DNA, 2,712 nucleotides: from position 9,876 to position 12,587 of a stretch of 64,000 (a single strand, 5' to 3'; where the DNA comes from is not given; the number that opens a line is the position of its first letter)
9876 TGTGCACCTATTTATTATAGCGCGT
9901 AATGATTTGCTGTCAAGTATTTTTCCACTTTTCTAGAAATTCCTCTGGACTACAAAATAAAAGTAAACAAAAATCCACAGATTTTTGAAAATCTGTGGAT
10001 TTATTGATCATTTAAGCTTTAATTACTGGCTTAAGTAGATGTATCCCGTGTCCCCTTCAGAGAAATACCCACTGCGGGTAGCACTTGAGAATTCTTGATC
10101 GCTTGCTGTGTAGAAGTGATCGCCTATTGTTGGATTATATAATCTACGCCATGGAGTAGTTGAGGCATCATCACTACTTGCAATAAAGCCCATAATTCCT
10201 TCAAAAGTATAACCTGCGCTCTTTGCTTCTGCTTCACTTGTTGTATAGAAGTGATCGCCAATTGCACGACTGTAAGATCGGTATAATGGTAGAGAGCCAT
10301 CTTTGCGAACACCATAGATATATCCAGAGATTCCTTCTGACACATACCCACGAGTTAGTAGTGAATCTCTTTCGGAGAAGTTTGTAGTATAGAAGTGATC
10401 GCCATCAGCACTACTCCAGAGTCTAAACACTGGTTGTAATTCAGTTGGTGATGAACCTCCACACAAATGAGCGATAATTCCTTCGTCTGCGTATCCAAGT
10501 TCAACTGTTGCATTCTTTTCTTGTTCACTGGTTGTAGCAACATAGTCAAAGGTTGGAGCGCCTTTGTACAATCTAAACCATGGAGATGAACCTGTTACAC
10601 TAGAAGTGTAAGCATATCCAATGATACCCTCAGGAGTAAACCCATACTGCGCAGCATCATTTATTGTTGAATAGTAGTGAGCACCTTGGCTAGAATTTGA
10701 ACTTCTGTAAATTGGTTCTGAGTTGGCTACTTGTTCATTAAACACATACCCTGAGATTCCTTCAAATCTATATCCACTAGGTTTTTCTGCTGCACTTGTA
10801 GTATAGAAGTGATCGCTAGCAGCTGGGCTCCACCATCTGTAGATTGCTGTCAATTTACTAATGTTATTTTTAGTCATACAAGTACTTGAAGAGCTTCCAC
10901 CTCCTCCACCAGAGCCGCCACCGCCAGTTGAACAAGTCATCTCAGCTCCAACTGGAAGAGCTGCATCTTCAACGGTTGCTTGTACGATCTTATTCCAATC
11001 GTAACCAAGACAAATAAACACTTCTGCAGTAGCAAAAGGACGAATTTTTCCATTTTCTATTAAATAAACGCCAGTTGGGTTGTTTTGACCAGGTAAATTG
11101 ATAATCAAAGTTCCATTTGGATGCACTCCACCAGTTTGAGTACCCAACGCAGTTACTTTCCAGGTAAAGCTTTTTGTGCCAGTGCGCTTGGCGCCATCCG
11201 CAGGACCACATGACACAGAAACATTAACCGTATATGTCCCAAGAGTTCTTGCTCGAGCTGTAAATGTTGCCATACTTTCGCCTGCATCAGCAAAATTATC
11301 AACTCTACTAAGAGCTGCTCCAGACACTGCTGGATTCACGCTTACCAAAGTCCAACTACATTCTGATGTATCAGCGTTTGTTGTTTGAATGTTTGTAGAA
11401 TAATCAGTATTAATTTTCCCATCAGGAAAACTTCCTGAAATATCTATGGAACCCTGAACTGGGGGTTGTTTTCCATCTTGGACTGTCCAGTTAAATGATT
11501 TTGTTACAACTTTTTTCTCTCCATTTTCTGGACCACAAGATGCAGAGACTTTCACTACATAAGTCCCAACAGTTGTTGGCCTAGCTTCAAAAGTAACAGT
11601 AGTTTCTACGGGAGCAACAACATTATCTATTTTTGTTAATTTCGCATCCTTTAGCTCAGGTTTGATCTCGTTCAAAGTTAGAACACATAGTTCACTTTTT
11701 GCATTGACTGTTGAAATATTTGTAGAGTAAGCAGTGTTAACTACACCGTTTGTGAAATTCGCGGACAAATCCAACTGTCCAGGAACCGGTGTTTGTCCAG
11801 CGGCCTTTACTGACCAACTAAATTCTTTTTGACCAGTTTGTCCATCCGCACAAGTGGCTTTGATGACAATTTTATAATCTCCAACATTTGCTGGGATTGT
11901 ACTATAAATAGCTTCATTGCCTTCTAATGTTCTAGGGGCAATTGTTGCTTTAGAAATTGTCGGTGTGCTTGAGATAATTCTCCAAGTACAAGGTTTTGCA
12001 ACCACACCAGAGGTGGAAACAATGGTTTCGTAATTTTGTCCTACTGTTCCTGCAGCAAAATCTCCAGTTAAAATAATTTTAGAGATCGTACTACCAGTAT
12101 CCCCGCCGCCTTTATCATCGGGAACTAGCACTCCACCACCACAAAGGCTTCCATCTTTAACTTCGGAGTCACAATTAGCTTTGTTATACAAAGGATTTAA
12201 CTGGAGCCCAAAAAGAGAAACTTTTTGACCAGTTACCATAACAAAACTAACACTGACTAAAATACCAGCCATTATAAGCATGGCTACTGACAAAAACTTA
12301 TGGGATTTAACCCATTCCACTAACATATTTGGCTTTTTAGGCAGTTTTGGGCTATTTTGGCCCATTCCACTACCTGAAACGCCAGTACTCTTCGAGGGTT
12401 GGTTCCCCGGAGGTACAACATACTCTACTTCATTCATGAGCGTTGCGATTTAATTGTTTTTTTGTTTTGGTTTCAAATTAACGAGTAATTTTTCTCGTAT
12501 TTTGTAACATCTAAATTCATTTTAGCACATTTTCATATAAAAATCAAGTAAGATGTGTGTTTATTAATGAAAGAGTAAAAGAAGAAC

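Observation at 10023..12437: Modular giant surface protein: signal-anchor, tandem Ig-like repeats, poly-G/S linker and five DHFYT-motif repeats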

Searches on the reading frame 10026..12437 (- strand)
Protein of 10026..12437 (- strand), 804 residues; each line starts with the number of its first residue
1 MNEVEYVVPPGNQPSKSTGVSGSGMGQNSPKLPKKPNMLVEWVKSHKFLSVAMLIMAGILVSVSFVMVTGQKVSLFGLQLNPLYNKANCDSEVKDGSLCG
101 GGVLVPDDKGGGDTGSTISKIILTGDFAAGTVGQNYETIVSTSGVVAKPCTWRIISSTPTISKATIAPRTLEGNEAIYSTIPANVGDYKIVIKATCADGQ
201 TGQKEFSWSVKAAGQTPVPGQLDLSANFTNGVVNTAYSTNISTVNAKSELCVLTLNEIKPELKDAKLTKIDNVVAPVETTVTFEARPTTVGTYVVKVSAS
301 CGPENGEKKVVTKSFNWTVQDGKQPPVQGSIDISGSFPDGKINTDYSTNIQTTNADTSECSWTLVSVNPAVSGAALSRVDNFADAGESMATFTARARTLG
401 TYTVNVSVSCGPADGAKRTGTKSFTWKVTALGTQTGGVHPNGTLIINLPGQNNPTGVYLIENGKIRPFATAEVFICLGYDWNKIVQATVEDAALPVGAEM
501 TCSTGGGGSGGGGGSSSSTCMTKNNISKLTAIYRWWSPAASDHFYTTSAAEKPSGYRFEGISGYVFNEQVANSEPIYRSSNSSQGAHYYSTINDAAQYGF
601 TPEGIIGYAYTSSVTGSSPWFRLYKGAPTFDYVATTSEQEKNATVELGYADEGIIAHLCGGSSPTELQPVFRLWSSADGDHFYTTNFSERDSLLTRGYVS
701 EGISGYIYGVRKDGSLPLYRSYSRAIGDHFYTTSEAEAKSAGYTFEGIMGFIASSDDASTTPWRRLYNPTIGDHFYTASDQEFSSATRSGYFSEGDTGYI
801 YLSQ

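Call 3: search_protein_families(library=pfam, proteins=[window:10026-12437:-], max_evalue=1)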
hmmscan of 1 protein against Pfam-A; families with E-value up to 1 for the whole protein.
window:10026-12437:- (804 aa): 1 family
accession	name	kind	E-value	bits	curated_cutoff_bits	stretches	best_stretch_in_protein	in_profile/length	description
PF18885.6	DUF5648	-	7.6e-60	201.4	25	3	666-751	44-132/134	Domain of unknown function (DUF5648)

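Call 4: search_protein_families(library=ncbifam, proteins=[window:10026-12437:-], max_evalue=1)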
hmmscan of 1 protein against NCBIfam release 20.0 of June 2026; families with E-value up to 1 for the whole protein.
window:10026-12437:- (804 aa): 4 families
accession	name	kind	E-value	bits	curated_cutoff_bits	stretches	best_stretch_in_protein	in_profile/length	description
TIGR03769.1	P_ac_wall_RPT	domain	0.015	15.8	30.9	1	400-428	13-41/41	TIGR03769 domain-containing protein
TIGR00810.1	secG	equivalog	0.082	13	30.85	0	13-68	22-70/73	preprotein translocase subunit SecG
NF005176.1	PRK06655.1-1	equivalog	0.17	11.7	230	0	34-87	46-99/197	flagellar hook assembly protein FlgD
NF006454.0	PRK08811.1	equivalog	0.24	10.8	328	1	348-379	5-36/266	uroporphyrinogen-III synthase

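Call 5: search_solved_structures(query=window:10026-12437:-, max_evalue=1, show_alignments=2)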
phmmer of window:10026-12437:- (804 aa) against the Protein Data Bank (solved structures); distinct sequences matched with E-value up to 1: 0.

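Call 11: find_homologous_proteins(query=window:10026-12437:-, max_evalue=0.001)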
Query window:10026-12437:- (804 aa): 17 proteins with E <= 0.001 among 8000 candidates.
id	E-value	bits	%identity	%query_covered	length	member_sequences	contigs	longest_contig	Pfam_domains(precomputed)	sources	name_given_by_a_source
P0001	0.0e+0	1823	100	100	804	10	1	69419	PF18885.7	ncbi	-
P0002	4.8e-255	866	70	35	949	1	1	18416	PF18885.7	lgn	-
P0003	1.4e-175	604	68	36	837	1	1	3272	PF18885.7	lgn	-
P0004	7.8e-167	575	46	60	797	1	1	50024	PF18885.7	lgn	-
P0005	2.7e-162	560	40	86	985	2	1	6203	PF18885.7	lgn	-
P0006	3.1e-162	560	47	59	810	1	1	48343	PF18885.7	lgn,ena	-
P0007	1.3e-133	465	42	53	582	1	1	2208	PF18885.7,PF00630.26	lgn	-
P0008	1.2e-132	462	40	53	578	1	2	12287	PF18885.7,PF00630.26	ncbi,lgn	-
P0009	1.3e-130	455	41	53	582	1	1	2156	PF18885.7,PF00630.26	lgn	-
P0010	5.1e-127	443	32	55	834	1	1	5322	PF18885.7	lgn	-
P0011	2.4e-125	438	35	83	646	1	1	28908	PF18885.7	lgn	-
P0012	7.5e-111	390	35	53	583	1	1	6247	PF18885.7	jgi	jgi:hypothetical protein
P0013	3.3e-107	378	35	53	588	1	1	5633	PF18885.7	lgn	-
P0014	2.1e-57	213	43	22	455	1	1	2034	-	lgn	-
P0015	3.2e-13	67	33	8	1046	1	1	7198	PF08486.16,PF01510.31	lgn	-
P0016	3.5e-7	47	39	14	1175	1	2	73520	PF18885.7,PF04151.22,PF00082.28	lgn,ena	-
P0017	1.9e-6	44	35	17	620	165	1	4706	PF03382.21,PF13306.13,PF18885.7,PF13855.13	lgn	-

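Call 13: list_cluster_members(proteins=[P0001])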
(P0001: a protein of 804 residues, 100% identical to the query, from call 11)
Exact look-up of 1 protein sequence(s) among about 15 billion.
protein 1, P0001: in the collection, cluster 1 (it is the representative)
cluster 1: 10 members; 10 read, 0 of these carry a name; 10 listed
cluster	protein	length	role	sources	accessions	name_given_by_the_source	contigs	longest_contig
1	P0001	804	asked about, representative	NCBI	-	-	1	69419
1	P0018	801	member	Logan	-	-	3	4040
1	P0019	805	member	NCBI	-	-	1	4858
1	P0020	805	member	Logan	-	-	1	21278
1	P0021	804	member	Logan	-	-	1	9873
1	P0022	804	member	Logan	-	-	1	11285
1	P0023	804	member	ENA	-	-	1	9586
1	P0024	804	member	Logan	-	-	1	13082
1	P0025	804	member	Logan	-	-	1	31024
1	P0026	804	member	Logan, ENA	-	-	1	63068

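Call 15: find_encoding_contigs(protein=P0001, flank=6000, max_places=4)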
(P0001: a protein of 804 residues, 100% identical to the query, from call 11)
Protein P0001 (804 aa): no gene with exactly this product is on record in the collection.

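Call 35: search_protein_families(library=pfam, proteins=[P0014, P0015], max_evalue=10)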
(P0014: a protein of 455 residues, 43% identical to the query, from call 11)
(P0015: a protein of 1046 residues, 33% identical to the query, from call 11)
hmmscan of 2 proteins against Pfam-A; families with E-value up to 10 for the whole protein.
P0014 (455 aa): 0 families

P0015 (1046 aa): 3 families
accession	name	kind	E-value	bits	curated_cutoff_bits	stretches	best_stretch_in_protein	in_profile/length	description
PF01510.30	Amidase_2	-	1.9e-15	57.8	26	1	61-225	3-130/131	N-acetylmuramoyl-L-alanine amidase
PF08486.15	SpoIID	-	3.7e-10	40.7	23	1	857-953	3-97/97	Stage II sporulation protein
PF08428.16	Rib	-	0.066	14.3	27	0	273-308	29-64/76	Rib domain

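Call 53: find_encoding_contigs(protein=P0004, flank=8000, max_places=2)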
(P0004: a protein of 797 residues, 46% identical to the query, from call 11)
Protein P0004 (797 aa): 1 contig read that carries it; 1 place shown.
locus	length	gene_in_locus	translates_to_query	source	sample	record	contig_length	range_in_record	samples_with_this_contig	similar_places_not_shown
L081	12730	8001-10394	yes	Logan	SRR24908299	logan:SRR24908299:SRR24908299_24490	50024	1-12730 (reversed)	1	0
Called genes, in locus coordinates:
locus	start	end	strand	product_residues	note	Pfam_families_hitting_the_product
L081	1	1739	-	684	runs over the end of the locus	PF00270:DEAD (faint), PF04851:ResIII, PF17757:UvrB_inter, PF27431:UvrB_3rd, PF00271:Helicase_C, PF12344:UvrB, PF02151:UVR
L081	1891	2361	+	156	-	-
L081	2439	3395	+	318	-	PF13175:AAA_15 (faint), PF00005:ABC_tran, PF13304:AAA_21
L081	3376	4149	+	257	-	PF12698:ABC2_membrane_3, PF01061:ABC2_membrane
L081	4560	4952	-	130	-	PF00814:TsaD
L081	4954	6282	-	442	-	PF08245:Mur_ligase_M, PF02875:Mur_ligase_C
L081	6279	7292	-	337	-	PF02388:FemAB, PF13480:Acetyltransf_6, PF02388:FemAB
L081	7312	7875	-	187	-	PF01330:RuvA_N, PF14520:HHH_5, PF07499:RuvA_C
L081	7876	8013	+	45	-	-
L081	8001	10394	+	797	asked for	PF18885:DUF5648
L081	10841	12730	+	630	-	?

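Call 54: find_encoding_contigs(protein=P0002, flank=8000, max_places=2)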
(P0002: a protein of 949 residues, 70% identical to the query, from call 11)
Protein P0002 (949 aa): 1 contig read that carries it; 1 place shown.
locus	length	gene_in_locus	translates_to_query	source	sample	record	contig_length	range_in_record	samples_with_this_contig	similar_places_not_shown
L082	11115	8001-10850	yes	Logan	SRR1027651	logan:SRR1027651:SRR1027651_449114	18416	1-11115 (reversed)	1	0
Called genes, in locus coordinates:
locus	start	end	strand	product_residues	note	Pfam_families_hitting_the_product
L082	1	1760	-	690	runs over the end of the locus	PF00270:DEAD (faint), PF04851:ResIII, PF17757:UvrB_inter, PF27431:UvrB_3rd, PF00271:Helicase_C, PF12344:UvrB, PF02151:UVR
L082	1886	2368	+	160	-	-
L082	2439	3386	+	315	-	PF00005:ABC_tran, PF13304:AAA_21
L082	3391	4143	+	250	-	PF01061:ABC2_membrane, PF12698:ABC2_membrane_3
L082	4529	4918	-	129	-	PF00814:TsaD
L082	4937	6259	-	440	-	PF08245:Mur_ligase_M, PF02875:Mur_ligase_C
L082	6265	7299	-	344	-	PF02388:FemAB, PF13480:Acetyltransf_6 (weak), PF02388:FemAB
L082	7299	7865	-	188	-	PF01330:RuvA_N, PF00633:HHH (faint), PF14520:HHH_5, PF07499:RuvA_C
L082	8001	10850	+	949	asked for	PF18885:DUF5648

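Call 61: find_encoding_contigs(protein=P0011, flank=8000, max_places=2)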
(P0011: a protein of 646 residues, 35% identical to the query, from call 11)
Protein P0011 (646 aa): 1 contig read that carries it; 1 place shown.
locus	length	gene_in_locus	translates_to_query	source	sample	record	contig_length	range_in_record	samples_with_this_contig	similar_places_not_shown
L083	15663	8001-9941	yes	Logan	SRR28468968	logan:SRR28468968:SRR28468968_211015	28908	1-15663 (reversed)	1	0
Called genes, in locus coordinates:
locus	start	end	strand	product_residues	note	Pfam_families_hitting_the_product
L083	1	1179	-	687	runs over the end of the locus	PF04851:ResIII, PF13604:AAA_30 (faint), PF17757:UvrB_inter, PF27431:UvrB_3rd, PF00271:Helicase_C, PF12344:UvrB, PF02151:UVR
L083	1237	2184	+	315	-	PF00005:ABC_tran, PF13304:AAA_21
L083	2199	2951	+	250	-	PF01061:ABC2_membrane, PF12698:ABC2_membrane_3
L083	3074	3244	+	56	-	-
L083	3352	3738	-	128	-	PF00814:TsaD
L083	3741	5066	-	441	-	PF08245:Mur_ligase_M, PF02875:Mur_ligase_C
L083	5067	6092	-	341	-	PF02388:FemAB, PF13480:Acetyltransf_6, PF02388:FemAB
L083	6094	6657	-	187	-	PF01330:RuvA_N, PF00633:HHH (faint), PF14520:HHH_5, PF07499:RuvA_C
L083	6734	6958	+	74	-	-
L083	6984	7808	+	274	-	-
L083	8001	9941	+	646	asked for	PF18885:DUF5648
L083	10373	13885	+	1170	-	PF04563:RNA_pol_Rpb2_1, PF04561:RNA_pol_Rpb2_2, PF04565:RNA_pol_Rpb2_3, PF10385:RNA_pol_Rpb2_45, PF00562:RNA_pol_Rpb2_6, PF04560:RNA_pol_Rpb2_7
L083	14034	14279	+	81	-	-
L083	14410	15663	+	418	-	?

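Call 62: find_encoding_contigs(protein=P0008, flank=8000, max_places=2)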
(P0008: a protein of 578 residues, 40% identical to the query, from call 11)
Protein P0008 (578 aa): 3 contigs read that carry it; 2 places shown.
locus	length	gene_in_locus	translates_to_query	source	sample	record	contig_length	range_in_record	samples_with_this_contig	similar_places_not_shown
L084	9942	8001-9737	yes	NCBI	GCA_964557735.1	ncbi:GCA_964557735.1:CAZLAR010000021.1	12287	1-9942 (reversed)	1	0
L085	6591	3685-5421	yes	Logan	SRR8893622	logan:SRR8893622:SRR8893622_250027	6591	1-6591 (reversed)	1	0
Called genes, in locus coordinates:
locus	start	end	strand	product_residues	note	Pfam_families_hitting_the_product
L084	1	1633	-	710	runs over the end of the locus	PF04851:ResIII, PF17757:UvrB_inter, PF27431:UvrB_3rd, PF00271:Helicase_C, PF12344:UvrB, PF02151:UVR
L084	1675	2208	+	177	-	-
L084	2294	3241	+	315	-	PF13175:AAA_15 (faint), PF00005:ABC_tran, PF13304:AAA_21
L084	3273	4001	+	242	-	PF01061:ABC2_membrane, PF12698:ABC2_membrane_3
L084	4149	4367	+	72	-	-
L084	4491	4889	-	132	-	PF00814:TsaD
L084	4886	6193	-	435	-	PF08245:Mur_ligase_M, PF02875:Mur_ligase_C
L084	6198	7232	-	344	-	PF02388:FemAB, PF13480:Acetyltransf_6, PF02388:FemAB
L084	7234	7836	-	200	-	PF01330:RuvA_N (weak), PF00633:HHH (faint), PF14520:HHH_5, PF07499:RuvA_C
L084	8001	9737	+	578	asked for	PF00630:Filamin (faint), PF18885:DUF5648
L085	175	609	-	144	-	PF00814:TsaD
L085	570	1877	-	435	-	PF08245:Mur_ligase_M, PF02875:Mur_ligase_C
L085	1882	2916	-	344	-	PF02388:FemAB, PF13480:Acetyltransf_6, PF02388:FemAB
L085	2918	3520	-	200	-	PF01330:RuvA_N (weak), PF00633:HHH (faint), PF14520:HHH_5, PF07499:RuvA_C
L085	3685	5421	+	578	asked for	PF00630:Filamin (faint), PF18885:DUF5648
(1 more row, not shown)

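Call 72: search_protein_families(library=phrogs, proteins=[window:10026-12437:-], max_evalue=0.01)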
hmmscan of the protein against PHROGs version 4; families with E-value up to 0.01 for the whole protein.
window:10026-12437:- (804 aa): 2 families
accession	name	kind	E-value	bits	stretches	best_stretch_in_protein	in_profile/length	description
phrog_23345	-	unknown function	1.5e-20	74.8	2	717-794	33-112/258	-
phrog_1149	-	head and packaging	1.9e-05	23.6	1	270-427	785-925/1150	Hoc-like head decoration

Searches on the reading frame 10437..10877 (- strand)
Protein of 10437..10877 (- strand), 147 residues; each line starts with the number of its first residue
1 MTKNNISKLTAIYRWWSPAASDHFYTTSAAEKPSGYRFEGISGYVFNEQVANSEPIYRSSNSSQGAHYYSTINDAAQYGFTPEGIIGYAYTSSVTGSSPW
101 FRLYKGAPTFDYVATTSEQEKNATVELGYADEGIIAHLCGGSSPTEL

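Call 70: search_protein_families(library=pfam, proteins=[window:10437-10877:-], max_evalue=0.01)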
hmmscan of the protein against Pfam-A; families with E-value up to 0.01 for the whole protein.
window:10437-10877:- (147 aa): 1 family
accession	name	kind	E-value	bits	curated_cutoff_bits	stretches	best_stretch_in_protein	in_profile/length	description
PF18885.6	DUF5648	-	1e-30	107.2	25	2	35-136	29-131/134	Domain of unknown function (DUF5648)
